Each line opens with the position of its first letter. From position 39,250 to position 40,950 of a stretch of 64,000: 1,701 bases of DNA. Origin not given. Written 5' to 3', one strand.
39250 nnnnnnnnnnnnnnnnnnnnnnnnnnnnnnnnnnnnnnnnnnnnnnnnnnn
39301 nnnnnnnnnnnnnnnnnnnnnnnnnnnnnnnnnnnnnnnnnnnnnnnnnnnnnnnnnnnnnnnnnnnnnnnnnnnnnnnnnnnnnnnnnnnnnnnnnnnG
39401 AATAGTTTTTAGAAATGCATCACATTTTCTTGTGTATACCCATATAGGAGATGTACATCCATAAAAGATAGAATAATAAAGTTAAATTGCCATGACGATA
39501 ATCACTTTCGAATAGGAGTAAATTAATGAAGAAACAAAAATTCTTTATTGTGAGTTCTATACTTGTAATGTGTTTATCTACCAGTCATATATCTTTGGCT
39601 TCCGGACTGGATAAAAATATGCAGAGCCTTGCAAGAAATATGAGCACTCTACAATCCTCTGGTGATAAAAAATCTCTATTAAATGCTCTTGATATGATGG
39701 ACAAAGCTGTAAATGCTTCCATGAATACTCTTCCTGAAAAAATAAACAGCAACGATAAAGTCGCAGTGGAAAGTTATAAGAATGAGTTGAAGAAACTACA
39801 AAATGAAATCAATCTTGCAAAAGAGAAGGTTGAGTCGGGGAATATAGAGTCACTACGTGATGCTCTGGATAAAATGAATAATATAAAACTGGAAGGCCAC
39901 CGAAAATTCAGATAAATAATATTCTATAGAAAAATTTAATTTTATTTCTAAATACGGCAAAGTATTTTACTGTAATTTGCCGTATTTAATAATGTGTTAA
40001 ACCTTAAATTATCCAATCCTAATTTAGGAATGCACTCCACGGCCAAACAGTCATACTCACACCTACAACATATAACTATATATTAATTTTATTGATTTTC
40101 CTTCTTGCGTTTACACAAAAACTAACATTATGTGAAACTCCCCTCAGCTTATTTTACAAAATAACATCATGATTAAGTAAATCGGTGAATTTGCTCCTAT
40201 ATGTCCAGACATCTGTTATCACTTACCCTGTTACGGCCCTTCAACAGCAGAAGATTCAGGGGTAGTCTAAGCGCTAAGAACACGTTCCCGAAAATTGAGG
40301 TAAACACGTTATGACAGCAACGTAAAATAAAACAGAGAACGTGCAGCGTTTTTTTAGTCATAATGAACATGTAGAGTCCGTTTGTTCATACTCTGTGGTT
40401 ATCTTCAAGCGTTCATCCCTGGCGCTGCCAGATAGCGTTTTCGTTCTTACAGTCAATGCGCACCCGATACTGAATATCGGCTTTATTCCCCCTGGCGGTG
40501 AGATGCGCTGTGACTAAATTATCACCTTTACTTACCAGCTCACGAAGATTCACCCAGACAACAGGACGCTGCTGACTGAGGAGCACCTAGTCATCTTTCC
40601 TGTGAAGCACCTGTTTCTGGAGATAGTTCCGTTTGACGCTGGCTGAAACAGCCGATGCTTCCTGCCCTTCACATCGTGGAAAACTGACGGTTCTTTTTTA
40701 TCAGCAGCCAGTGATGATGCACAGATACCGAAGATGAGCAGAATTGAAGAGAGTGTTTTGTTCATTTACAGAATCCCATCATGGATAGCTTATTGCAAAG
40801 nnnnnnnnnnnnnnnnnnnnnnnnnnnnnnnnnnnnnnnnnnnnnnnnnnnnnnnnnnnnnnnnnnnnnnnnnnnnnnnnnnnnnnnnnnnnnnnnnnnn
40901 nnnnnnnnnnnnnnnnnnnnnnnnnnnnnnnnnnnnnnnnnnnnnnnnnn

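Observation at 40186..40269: Miniature IS2-like element made of two terminal inverted repeats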

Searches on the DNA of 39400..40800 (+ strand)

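Call 4: search_dna_similar(query=window:39700-40800:+, collection=ecoli_genomes, mode=near, max_rows=15)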
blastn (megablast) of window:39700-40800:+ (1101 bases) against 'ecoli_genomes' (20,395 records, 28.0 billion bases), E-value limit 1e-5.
Records with a match: 50; places in all: 86; records where one place covers at least 80% of the query: 27.
Genomes with a match: 50 of 5426; with a place that covers at least 80% of the query: 27. Places per genome that has any: lowest 1, median 1, highest 5. On chromosomes: 86 places; on plasmids: 0.
Best place of each record, by identity: >=99% 29; 90-95% 20; 80-90% 1.
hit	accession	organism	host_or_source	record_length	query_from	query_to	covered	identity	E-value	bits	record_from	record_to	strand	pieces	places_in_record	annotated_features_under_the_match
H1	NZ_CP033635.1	Escherichia coli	chicken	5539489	1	1101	100%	100.0%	0e+0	2034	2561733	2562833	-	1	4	cytochrome b562 | YebF family protein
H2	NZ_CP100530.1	Escherichia coli strain LH10-b-1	Gallus gallus domesticus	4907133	1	1101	100%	100.0%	0e+0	2034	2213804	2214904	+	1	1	cytochrome b562 | YebF family protein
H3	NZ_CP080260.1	Escherichia coli strain 135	Chicken fecal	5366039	1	1101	100%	100.0%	0e+0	2034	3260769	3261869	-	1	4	cytochrome b562 | YebF family protein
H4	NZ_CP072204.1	Escherichia coli strain LWY6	feces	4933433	1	1101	100%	100.0%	0e+0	2034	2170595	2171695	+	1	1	cytochrome b562 | YebF family protein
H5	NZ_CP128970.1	Escherichia coli strain TUM1886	missing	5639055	1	1101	100%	100.0%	0e+0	2034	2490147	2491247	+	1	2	cytochrome b562 | YebF family protein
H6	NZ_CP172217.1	Escherichia coli strain GF4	chicken meat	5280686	1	1101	100%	100.0%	0e+0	2034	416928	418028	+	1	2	cytochrome b562 | YebF family protein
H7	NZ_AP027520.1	Escherichia coli strain LR-31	Homo sapiens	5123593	1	1101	100%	100.0%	0e+0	2034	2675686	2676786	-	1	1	cytochrome b562 | YebF family protein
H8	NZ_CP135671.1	Escherichia coli strain TUM9803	missing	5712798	1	1101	100%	100.0%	0e+0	2034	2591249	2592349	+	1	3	cytochrome b562 | YebF family protein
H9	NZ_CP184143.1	Escherichia coli strain F11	Homo sapiens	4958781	1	1101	100%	100.0%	0e+0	2034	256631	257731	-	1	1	cytochrome b562 | YebF family protein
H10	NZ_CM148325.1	Escherichia coli strain 24A16CRGN010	Homo sapiens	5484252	1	1101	100%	100.0%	0e+0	2034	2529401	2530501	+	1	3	cytochrome b562 | YebF family protein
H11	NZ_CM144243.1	Escherichia coli strain DG341-1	chicken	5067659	1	1101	100%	100.0%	0e+0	2034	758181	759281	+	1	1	cytochrome b562 | YebF family protein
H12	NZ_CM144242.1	Escherichia coli strain DG342-2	chicken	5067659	1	1101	100%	100.0%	0e+0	2034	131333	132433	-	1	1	cytochrome b562 | YebF family protein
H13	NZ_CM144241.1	Escherichia coli strain DG343-1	chicken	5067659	1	1101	100%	100.0%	0e+0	2034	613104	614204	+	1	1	cytochrome b562 | YebF family protein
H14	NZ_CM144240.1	Escherichia coli strain DG351-2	chicken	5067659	1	1101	100%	100.0%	0e+0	2034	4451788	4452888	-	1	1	cytochrome b562 | YebF family protein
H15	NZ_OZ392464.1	Escherichia coli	Gallus gallus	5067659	1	1101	100%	100.0%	0e+0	2034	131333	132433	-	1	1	cytochrome b562 | YebF family protein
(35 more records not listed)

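Call 5: search_dna_similar(query=window:39700-40800:+, collection=plasmids, mode=near, max_rows=15)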
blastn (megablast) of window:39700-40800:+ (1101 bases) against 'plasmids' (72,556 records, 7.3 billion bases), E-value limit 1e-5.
No match.

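Call 6: get_annotated_region(hit=H2, flank=20000)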
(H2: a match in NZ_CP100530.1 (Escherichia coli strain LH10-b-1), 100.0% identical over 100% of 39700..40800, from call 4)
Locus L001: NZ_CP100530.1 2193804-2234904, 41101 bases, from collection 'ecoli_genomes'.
description: Escherichia coli strain LH10-b-1 chromosome, complete genome
organism: Escherichia coli strain LH10-b-1 (NCBI taxid 562)
replicon: chromosome; assembly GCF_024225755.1
host: Gallus gallus domesticus; source: pooled poultry feces; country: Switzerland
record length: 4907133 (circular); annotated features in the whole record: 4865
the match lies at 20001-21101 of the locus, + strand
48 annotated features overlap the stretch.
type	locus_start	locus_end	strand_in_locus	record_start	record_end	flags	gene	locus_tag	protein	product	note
CDS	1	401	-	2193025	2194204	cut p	-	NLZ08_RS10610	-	IS3 family transposase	frameshifted; internal stop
CDS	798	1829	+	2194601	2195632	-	-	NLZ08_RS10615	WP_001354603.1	IS630 family transposase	-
CDS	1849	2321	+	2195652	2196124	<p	-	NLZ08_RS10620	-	transposase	frameshifted; internal stop; incomplete; partial in the middle of a contig; missing N-terminus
CDS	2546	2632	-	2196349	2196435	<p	-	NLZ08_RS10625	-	transposase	incomplete; partial in the middle of a contig; missing C-terminus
CDS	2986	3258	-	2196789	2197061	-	-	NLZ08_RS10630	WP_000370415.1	hypothetical protein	-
CDS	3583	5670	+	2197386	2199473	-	iha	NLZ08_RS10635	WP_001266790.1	bifunctional siderophore receptor/adhesin Iha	-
CDS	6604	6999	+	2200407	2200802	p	-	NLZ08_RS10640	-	TIGR03757 family integrating conjugative element protein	internal stop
CDS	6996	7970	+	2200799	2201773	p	-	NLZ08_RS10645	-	TIGR03756 family integrating conjugative element protein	internal stop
CDS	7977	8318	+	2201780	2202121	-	-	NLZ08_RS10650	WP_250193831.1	hypothetical protein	-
CDS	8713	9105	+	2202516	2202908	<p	-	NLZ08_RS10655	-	integrase core domain-containing protein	frameshifted; incomplete; partial in the middle of a contig; missing N-terminus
CDS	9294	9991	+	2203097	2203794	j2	-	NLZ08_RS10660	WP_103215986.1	IS1-like element IS1A family transposase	programmed frameshift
CDS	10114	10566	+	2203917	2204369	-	-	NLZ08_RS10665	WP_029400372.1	SgcJ/EcaC family oxidoreductase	-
CDS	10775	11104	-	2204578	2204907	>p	-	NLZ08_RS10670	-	transposase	frameshifted; incomplete; partial in the middle of a contig; missing N-terminus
CDS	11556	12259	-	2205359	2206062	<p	-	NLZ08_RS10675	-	transposase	frameshifted; internal stop; incomplete; partial in the middle of a contig; missing C-terminus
CDS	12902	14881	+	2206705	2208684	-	-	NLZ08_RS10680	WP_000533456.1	PhoX family protein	-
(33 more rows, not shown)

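Call 7: search_dna_similar(query=window:40180-40275:+, collection=ecoli_genomes, mode=distant, max_rows=40, rows=spread, max_evalue=0.001)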
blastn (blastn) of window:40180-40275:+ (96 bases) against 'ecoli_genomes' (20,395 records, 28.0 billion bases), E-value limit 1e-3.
Records with a match: 6018; places in all: 18647; records where one place covers at least 80% of the query: 61.
Genomes with a match: 4338 of 5426; with a place that covers at least 80% of the query: 61. Places per genome that has any: lowest 1, median 3, highest 41. On chromosomes: 15796 places; on plasmids: 2851.
Best place of each record, by identity: >=99% 27; 95-99% 2; 90-95% 107; 80-90% 5803; 60-80% 79.
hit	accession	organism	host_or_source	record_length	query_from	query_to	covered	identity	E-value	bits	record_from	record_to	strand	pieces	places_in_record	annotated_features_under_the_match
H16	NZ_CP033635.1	Escherichia coli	chicken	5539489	1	96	100%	100.0%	6e-41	174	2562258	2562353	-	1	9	none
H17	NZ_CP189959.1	Escherichia coli strain c1-17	Homo sapiens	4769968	3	72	73%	80.0%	7e-8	64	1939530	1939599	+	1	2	prophage tail fiber N-terminal domain-containing protein | IS3 family transposase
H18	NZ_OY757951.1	Escherichia coli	-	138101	5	72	71%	80.9%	7e-8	65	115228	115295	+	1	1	IS3 family transposase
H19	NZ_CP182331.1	Escherichia coli strain A65EC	-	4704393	6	72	70%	80.6%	3e-7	64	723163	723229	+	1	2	IS3 family transposase | fimbria/pilus outer membrane usher protein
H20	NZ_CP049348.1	Escherichia coli strain 3R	Chicken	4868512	7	72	69%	80.3%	9e-7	62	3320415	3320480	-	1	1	IS3 family transposase | ISL3 family transposase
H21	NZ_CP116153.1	Escherichia coli strain DETEC-P61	ICU patient rectal swab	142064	7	72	69%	80.3%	9e-7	62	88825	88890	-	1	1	IS3 family transposase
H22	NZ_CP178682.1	Escherichia coli strain VTB97379v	Chicken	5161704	7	72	69%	80.3%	9e-7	62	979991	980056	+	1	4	IS3 family transposase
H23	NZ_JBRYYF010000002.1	Escherichia coli strain E3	Poultry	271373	7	72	69%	80.3%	9e-7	62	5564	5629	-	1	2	IS3 family transposase | L-threonine dehydrogenase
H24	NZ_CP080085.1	Escherichia coli strain 19SZHZ869Rt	Homo sapiens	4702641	5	60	58%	86.0%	7e-8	64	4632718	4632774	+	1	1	IS3 family transposase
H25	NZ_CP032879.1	Escherichia coli strain WCHEC000837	Homo sapiens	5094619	6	60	57%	85.7%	3e-7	63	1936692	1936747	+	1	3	integrase core domain-containing protein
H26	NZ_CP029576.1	Escherichia coli strain DA33135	Homo sapiens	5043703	7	60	56%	87.3%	7e-8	65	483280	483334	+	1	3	IS3 family transposase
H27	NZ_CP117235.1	Escherichia coli strain ATCC 25922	missing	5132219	7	60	56%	87.3%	7e-8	65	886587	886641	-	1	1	IS3 family transposase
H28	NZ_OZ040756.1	Escherichia coli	-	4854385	7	60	56%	87.3%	7e-8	65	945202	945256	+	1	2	IS3 family transposase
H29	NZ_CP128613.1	Escherichia coli strain WL297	Homo sapiens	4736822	6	61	58%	83.9%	9e-7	62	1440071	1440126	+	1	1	IS3 family transposase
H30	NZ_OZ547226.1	Escherichia coli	Homo sapiens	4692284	2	55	56%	87.0%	2e-8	67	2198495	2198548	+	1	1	IS3-like element IS2 family transposase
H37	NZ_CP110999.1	Escherichia coli strain J53-p133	Homo sapiens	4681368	5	55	53%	88.2%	2e-8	66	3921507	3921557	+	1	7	IS3-like element IS2 family transposase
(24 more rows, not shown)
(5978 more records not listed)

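Call 10: search_dna_similar(query=window:40180-40275:+, collection=ecoli_genomes, mode=distant, max_rows=60, rows=best, max_evalue=1e-8)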
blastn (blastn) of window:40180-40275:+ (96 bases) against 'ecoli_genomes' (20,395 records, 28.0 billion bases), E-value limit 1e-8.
Records with a match: 350; places in all: 458; records where one place covers at least 80% of the query: 61.
Genomes with a match: 334 of 5426; with a place that covers at least 80% of the query: 61. Places per genome that has any: lowest 1, median 1, highest 5. On chromosomes: 329 places; on plasmids: 129.
Best place of each record, by identity: >=99% 27; 95-99% 2; 90-95% 50; 80-90% 271.
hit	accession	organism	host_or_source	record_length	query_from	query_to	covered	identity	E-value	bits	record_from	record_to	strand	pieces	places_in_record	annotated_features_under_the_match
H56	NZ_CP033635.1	Escherichia coli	chicken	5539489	1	96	100%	100.0%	6e-41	174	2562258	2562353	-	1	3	none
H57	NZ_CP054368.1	Escherichia coli strain SCU-115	Homo sapiens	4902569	1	96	100%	100.0%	6e-41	174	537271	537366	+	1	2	none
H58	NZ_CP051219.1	Escherichia coli strain SFE8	swine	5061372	1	96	100%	100.0%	6e-41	174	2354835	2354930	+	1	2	none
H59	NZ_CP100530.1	Escherichia coli strain LH10-b-1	Gallus gallus domesticus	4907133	1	96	100%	100.0%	6e-41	174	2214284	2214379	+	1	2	none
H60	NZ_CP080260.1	Escherichia coli strain 135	Chicken fecal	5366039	1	96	100%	100.0%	6e-41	174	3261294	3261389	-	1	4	none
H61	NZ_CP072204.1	Escherichia coli strain LWY6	feces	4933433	1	96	100%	100.0%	6e-41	174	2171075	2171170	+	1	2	none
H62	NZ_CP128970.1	Escherichia coli strain TUM1886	missing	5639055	1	96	100%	100.0%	6e-41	174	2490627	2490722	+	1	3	none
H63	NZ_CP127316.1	Escherichia coli strain Ch1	Gallus gallus domesticus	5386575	1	96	100%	100.0%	6e-41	174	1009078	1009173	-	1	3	none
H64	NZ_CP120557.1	Escherichia coli strain B771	Homo sapiens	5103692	1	96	100%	100.0%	6e-41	174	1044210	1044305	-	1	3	none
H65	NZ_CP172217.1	Escherichia coli strain GF4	chicken meat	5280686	1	96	100%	100.0%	6e-41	174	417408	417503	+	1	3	none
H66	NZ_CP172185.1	Escherichia coli strain GF60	chicken meat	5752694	1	96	100%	100.0%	6e-41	174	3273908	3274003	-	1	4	none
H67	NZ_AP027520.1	Escherichia coli strain LR-31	Homo sapiens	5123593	1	96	100%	100.0%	6e-41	174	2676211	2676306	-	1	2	none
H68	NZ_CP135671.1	Escherichia coli strain TUM9803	missing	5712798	1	96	100%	100.0%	6e-41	174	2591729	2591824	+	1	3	none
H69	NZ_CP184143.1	Escherichia coli strain F11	Homo sapiens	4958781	1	96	100%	100.0%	6e-41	174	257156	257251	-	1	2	none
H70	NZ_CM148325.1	Escherichia coli strain 24A16CRGN010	Homo sapiens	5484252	1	96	100%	100.0%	6e-41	174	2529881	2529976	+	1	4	none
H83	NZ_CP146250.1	Escherichia coli strain L26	chicken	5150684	7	96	94%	95.6%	3e-32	145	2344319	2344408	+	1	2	none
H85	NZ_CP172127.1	Escherichia coli strain GF43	chicken meat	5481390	7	96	94%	83.7%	1e-17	97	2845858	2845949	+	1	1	none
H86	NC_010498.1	Escherichia coli SMS-3-5 strain SMS-3-5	-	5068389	7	94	92%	82.4%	5e-16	92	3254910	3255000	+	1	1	none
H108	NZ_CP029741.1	Escherichia coli strain AR_0085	missing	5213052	18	96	82%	84.0%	2e-14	86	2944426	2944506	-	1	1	none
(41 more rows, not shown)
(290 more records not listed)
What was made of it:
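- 61 of 5,426 E. coli genomes carry the unit (call 10).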

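Call 11: get_annotated_region(hit=H86, flank=3000)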
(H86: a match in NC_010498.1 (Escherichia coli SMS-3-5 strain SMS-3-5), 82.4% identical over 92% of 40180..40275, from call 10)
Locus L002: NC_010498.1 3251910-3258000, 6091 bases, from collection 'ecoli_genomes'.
description: Escherichia coli SMS-3-5, complete sequence
organism: Escherichia coli SMS-3-5 strain SMS-3-5 (NCBI taxid 439855)
replicon: chromosome; assembly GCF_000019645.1
host: -; source: -; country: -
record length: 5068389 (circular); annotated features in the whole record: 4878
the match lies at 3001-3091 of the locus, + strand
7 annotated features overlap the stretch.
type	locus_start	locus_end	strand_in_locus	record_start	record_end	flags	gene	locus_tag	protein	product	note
CDS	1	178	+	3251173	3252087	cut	sitA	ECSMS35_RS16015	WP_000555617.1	iron/manganese ABC transporter substrate-binding protein SitA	-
CDS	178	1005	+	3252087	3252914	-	sitB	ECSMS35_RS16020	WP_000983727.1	iron/manganese ABC transporter ATP-binding protein SitB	-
CDS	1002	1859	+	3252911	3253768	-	sitC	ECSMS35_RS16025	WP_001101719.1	iron/manganese ABC transporter permease subunit SitC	-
CDS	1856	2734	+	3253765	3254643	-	sitD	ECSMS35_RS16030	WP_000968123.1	iron/manganese ABC transporter permease subunit SitD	-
CDS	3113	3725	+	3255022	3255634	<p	-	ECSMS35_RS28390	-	IS1 family transposase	frameshifted; incomplete; partial in the middle of a contig; missing N-terminus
CDS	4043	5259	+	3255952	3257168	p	-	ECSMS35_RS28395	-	ISL3 family transposase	frameshifted; internal stop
CDS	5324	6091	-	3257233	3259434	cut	iutA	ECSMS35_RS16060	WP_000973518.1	ferric aerobactin receptor IutA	-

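Call 12: get_annotated_region(hit=H108, flank=3000)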
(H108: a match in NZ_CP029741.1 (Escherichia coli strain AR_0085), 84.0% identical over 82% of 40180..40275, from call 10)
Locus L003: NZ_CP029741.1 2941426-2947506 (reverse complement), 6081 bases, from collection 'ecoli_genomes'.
description: Escherichia coli strain AR_0085 chromosome, complete genome
organism: Escherichia coli strain AR_0085 (NCBI taxid 562)
replicon: chromosome; assembly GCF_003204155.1
host: missing; source: missing; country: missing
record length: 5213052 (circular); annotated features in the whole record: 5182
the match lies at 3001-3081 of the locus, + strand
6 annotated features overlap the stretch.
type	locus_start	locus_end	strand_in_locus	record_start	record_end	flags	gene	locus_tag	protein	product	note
CDS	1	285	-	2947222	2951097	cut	-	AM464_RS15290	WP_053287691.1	S6 family peptidase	-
CDS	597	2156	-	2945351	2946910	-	-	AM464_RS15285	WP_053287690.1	AbgT family transporter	-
CDS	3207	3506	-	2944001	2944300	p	-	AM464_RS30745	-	YebF family protein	internal stop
CDS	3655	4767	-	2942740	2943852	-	-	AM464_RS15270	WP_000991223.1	ROK family transcriptional regulator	-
CDS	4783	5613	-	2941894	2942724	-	-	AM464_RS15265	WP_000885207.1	glycerophosphodiester phosphodiesterase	-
CDS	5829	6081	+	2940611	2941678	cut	-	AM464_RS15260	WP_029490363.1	ABC transporter ATP-binding protein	-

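Call 13: get_annotated_region(hit=H85, flank=3000)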
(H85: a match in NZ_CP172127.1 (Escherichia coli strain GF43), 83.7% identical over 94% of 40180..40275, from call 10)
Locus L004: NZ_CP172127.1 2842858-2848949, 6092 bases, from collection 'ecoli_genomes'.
description: Escherichia coli strain GF43 chromosome, complete genome
organism: Escherichia coli strain GF43 (NCBI taxid 562)
replicon: chromosome; assembly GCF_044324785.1
host: -; source: chicken meat; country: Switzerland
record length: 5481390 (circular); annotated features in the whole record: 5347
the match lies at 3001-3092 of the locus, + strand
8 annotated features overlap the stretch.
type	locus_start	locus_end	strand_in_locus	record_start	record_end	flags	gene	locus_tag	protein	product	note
CDS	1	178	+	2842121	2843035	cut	sitA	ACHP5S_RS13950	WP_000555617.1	iron/manganese ABC transporter substrate-binding protein SitA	-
CDS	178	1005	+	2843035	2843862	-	sitB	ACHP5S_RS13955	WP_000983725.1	iron/manganese ABC transporter ATP-binding protein SitB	-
CDS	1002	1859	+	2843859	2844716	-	sitC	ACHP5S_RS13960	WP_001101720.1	iron/manganese ABC transporter permease subunit SitC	-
CDS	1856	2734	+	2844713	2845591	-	sitD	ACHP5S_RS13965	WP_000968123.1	iron/manganese ABC transporter permease subunit SitD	-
CDS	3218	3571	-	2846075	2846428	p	-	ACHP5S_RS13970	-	YebF family protein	internal stop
CDS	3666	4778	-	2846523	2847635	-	-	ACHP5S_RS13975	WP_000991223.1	ROK family transcriptional regulator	-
CDS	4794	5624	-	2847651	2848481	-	-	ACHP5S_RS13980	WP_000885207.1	glycerophosphodiester phosphodiesterase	-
CDS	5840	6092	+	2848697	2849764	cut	-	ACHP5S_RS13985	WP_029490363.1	ABC transporter ATP-binding protein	-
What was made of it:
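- The adjacent yebF-like genes are themselves pseudogenes or fragments (calls 6, 12, 13).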

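Call 14: get_annotated_region(hit=H83, flank=3000)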
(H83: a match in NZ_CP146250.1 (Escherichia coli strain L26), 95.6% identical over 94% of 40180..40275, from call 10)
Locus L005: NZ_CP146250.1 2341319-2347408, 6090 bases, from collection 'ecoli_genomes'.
description: Escherichia coli strain L26 chromosome, complete genome
organism: Escherichia coli strain L26 (NCBI taxid 562)
replicon: chromosome; assembly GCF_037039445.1
host: -; source: chicken; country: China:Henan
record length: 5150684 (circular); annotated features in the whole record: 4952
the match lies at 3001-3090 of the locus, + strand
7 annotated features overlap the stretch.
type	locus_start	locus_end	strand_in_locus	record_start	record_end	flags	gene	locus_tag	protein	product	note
CDS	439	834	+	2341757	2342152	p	-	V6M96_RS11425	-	TIGR03757 family integrating conjugative element protein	internal stop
CDS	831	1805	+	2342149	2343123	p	-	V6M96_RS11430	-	TIGR03756 family integrating conjugative element protein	internal stop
CDS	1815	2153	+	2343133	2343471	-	-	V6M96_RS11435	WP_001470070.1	hypothetical protein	-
CDS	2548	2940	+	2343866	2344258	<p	-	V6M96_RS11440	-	integrase core domain-containing protein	frameshifted; incomplete; partial in the middle of a contig; missing N-terminus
CDS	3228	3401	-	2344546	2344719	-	-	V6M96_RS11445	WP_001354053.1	YebF family protein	-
CDS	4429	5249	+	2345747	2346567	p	-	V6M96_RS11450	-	polysaccharide deacetylase family protein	frameshifted; internal stop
CDS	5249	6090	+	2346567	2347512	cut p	-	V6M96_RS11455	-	glycosyltransferase family 4 protein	frameshifted; internal stop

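Call 18: get_annotated_region(hit=H37, flank=1600)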
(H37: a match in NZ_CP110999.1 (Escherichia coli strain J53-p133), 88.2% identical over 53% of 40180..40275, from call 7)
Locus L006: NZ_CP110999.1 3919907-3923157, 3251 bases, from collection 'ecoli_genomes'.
description: Escherichia coli strain J53-p133 chromosome, complete genome
organism: Escherichia coli strain J53-p133 (NCBI taxid 562)
replicon: chromosome; assembly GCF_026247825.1
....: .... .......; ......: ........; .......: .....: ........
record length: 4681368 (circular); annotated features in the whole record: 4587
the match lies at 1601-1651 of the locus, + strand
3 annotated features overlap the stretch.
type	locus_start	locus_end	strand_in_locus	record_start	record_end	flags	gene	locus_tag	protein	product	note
CDS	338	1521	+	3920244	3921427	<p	-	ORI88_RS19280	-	phosphoethanolamine transferase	frameshifted; internal stop; incomplete; partial in the middle of a contig; missing N-terminus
CDS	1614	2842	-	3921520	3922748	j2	-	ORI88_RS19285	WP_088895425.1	IS3-like element IS2 family transposase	programmed frameshift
CDS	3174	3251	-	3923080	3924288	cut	-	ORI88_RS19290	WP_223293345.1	tyrosine-type recombinase/integrase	-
